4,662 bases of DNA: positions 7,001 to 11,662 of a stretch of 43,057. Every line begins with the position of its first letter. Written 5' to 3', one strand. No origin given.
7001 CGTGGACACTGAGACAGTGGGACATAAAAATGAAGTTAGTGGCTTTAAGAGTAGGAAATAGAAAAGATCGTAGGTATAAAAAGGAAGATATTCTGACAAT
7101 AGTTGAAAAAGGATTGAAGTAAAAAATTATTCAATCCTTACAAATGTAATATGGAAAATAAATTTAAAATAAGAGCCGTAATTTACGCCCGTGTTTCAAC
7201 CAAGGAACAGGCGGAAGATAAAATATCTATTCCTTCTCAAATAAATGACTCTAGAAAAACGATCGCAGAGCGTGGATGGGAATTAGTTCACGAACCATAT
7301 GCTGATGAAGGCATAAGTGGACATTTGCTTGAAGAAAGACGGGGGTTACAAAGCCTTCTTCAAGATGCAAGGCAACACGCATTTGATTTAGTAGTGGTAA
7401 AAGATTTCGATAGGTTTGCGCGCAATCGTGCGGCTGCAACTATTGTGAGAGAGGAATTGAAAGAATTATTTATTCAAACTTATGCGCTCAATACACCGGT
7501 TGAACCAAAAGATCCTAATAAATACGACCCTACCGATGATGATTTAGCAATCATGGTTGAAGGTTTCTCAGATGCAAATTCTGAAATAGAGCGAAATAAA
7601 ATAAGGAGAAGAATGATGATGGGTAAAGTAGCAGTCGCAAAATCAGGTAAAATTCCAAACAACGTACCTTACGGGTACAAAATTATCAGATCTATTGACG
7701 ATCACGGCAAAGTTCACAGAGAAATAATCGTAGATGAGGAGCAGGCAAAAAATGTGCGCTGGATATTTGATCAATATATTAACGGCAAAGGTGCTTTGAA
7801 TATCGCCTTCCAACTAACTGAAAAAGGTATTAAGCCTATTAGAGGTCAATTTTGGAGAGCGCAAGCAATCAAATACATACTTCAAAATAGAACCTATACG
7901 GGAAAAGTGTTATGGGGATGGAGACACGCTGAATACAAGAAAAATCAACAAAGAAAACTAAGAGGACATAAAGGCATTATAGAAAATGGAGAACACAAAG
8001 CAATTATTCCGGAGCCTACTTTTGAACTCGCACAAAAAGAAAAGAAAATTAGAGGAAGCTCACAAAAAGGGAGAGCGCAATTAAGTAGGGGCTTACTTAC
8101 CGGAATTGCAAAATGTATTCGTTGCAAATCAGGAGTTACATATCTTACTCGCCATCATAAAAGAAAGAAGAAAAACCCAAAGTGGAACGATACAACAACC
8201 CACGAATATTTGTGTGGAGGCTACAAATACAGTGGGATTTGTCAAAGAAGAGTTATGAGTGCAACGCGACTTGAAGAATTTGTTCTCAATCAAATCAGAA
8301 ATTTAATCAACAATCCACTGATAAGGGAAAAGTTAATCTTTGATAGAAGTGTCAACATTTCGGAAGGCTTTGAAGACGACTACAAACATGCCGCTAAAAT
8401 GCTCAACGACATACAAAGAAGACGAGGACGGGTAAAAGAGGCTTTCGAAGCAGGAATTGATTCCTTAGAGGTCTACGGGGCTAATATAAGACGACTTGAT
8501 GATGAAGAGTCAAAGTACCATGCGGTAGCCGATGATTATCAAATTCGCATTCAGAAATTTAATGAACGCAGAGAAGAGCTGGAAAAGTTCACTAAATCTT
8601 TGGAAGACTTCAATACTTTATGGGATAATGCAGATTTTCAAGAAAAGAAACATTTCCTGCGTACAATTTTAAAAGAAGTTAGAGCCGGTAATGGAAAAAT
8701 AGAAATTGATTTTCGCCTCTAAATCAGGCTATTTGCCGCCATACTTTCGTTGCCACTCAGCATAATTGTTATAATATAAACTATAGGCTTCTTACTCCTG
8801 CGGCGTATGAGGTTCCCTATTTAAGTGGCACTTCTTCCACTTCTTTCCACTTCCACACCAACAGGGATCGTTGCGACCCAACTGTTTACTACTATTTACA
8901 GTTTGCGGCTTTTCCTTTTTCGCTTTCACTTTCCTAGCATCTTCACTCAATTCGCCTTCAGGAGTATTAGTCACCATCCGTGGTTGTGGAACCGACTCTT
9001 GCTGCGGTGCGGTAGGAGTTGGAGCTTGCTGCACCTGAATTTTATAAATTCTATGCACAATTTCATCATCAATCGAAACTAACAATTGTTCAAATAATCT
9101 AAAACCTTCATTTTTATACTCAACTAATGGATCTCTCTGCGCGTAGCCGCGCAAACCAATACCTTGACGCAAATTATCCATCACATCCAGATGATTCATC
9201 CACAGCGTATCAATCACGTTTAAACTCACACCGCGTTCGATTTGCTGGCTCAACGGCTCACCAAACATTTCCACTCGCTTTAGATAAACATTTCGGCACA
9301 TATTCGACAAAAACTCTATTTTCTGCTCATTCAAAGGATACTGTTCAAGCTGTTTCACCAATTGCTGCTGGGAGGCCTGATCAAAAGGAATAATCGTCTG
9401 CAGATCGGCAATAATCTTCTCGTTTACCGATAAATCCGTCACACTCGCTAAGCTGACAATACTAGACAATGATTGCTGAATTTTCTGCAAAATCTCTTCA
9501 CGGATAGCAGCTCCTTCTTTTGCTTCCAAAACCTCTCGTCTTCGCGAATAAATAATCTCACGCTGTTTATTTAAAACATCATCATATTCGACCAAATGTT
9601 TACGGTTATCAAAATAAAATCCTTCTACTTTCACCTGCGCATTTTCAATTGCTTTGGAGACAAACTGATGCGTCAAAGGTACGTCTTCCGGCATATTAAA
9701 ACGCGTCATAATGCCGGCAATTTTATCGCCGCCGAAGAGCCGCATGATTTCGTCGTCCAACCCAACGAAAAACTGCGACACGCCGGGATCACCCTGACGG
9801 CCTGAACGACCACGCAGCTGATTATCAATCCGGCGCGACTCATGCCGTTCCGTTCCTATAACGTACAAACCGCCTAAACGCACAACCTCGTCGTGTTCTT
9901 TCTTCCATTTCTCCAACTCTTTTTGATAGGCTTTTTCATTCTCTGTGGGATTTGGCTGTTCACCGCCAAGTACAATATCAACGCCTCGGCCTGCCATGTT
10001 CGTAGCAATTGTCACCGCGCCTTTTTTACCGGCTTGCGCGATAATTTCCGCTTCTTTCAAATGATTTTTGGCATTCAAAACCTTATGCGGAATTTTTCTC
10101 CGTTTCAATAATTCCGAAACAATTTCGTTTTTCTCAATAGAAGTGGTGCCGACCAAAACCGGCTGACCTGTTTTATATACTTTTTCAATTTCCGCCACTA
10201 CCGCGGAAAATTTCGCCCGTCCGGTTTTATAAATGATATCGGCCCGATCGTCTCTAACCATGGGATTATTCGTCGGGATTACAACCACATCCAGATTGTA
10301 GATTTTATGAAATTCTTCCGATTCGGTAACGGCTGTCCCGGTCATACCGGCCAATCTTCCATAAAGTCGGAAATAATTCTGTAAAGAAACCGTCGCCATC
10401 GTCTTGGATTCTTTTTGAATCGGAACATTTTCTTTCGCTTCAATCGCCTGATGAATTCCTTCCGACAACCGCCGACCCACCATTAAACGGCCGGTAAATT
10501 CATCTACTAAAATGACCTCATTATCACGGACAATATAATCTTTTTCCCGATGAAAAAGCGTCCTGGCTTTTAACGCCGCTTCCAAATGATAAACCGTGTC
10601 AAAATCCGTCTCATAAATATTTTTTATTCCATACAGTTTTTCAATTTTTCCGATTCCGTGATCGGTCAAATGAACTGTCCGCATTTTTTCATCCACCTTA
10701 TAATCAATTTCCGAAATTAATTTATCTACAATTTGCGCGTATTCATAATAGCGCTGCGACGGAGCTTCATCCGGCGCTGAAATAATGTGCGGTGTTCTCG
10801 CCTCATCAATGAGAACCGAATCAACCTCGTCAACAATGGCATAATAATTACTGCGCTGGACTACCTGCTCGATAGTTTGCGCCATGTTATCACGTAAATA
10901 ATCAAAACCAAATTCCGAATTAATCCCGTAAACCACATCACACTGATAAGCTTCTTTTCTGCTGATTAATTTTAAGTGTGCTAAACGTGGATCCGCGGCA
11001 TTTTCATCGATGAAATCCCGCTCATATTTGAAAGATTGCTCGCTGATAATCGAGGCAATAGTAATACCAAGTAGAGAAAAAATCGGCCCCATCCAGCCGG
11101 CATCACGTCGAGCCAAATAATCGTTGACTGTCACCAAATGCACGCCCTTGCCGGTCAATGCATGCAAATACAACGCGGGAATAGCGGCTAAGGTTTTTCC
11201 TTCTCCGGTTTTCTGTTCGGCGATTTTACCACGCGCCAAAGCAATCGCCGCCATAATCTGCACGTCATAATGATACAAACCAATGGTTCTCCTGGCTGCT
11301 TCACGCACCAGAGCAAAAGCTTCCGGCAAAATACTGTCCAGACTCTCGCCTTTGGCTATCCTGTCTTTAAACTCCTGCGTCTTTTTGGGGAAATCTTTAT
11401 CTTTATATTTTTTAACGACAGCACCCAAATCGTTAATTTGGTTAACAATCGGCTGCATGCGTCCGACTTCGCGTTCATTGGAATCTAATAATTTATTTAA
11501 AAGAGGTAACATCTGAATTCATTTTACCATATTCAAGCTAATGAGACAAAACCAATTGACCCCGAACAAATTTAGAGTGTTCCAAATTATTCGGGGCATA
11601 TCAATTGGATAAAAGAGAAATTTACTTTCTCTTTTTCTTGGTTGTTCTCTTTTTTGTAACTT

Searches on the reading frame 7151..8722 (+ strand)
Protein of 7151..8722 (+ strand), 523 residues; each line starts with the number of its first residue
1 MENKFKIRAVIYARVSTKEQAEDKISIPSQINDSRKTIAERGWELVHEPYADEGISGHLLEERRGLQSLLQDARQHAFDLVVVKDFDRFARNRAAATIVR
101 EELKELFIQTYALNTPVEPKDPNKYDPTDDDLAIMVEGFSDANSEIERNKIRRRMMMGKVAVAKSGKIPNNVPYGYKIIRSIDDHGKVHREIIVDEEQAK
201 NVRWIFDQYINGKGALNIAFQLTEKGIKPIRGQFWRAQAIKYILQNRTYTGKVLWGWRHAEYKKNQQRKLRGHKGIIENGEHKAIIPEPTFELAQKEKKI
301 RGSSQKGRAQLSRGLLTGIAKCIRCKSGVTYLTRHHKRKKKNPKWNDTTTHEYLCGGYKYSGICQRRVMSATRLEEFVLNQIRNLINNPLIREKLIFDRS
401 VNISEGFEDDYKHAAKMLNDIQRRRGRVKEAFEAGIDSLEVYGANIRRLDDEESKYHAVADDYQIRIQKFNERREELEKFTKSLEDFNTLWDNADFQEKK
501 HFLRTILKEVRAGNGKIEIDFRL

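Call 18: search_protein_families(library=pfam, proteins=[window:7151-8722:+], max_evalue=0.01)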
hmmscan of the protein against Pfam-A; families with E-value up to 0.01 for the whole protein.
window:7151-8722:+ (523 aa): 4 families
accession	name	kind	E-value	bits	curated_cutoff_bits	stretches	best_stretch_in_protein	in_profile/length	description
PF00239.26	Resolvase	-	2.8e-26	92.8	23.3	1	9-167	1-144/145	Resolvase, N terminal domain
PF07508.19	Recombinase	-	7.8e-20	71.5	21.1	1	196-299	1-100/102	Recombinase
PF13408.12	Zn_ribbon_recom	-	9.9e-08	32.7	25.3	1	315-383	1-58/58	Recombinase zinc beta ribbon domain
PF10498.14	IFT57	-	0.0081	15.6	40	0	413-511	251-347/360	Intra-flagellar transport protein 57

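Call 20: search_protein_families(library=phrogs, proteins=[window:7151-8722:+], max_evalue=0.001)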
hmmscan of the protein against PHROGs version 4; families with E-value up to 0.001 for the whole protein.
window:7151-8722:+ (523 aa): 4 families
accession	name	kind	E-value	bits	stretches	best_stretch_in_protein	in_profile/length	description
phrog_95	-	integration and excision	2.2e-89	301.8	1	3-517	84-560/651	integrase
phrog_125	-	DNA, RNA and nucleotide metabolism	4.6e-23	83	1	3-301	16-251/254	DNA invertase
phrog_6620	-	integration and excision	6.7e-06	26.8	1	4-92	53-134/201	transposase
phrog_7701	-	DNA, RNA and nucleotide metabolism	3.5e-05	25.1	1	171-299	3-118/137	DNA invertase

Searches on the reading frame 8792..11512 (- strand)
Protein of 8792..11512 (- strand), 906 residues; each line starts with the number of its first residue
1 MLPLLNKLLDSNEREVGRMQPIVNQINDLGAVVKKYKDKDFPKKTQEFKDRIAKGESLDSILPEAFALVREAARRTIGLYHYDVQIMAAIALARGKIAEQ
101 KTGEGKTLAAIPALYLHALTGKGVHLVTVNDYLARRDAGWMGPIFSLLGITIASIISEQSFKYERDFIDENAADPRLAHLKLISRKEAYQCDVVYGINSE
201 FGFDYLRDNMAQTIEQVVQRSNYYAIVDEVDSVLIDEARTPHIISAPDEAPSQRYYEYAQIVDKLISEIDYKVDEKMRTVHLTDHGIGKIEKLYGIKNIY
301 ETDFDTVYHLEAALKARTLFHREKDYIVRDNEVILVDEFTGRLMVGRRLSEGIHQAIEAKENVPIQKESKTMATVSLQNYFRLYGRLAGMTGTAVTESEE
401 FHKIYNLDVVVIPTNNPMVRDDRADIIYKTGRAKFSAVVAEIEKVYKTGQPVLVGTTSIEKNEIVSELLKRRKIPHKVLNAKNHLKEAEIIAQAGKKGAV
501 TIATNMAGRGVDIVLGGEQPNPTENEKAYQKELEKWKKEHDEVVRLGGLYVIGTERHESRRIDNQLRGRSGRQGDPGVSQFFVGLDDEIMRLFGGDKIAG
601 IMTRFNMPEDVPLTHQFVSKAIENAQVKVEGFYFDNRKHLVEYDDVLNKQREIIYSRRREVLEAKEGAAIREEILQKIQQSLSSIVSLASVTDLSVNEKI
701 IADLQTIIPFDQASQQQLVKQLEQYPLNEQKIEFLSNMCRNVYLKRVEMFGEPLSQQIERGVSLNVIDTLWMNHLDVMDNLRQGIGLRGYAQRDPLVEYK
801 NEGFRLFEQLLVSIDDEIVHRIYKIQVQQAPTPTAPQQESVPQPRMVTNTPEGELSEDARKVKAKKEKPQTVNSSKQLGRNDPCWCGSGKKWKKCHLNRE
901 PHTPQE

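Call 18: search_protein_families(library=pfam, proteins=[window:8792-11512:-], max_evalue=0.01)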
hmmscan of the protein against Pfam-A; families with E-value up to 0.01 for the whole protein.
window:8792-11512:- (906 aa): 6 families
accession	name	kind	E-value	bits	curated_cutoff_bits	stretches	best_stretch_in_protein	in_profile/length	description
PF07517.20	SecA_DEAD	-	9.9e-113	376.6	24.6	1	7-402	3-290/290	SecA DEAD-like domain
PF21090.3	P-loop_SecA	-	6e-87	291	27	1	417-610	1-205/205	SecA P-loop domain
PF07516.18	SecA_SW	-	6e-55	186.8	26.7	1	612-826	1-200/200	SecA Wing and Scaffold domain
PF01043.26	SecA_PP_bind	-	1.3e-35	122.8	23.5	1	252-358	3-110/110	SecA preprotein cross-linking domain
PF02810.21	SEC-C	-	2e-09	37.6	20.4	1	880-897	1-18/19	SEC-C motif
PF07996.16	T4SS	-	0.0065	17.3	24.7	0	645-729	102-185/197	Type IV secretion system proteins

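Call 48: find_encoding_contigs(protein=window:8792-11512:-, flank=1000, max_places=3)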
Protein window:8792-11512:- (906 aa): no gene with exactly this product is on record in the collection.
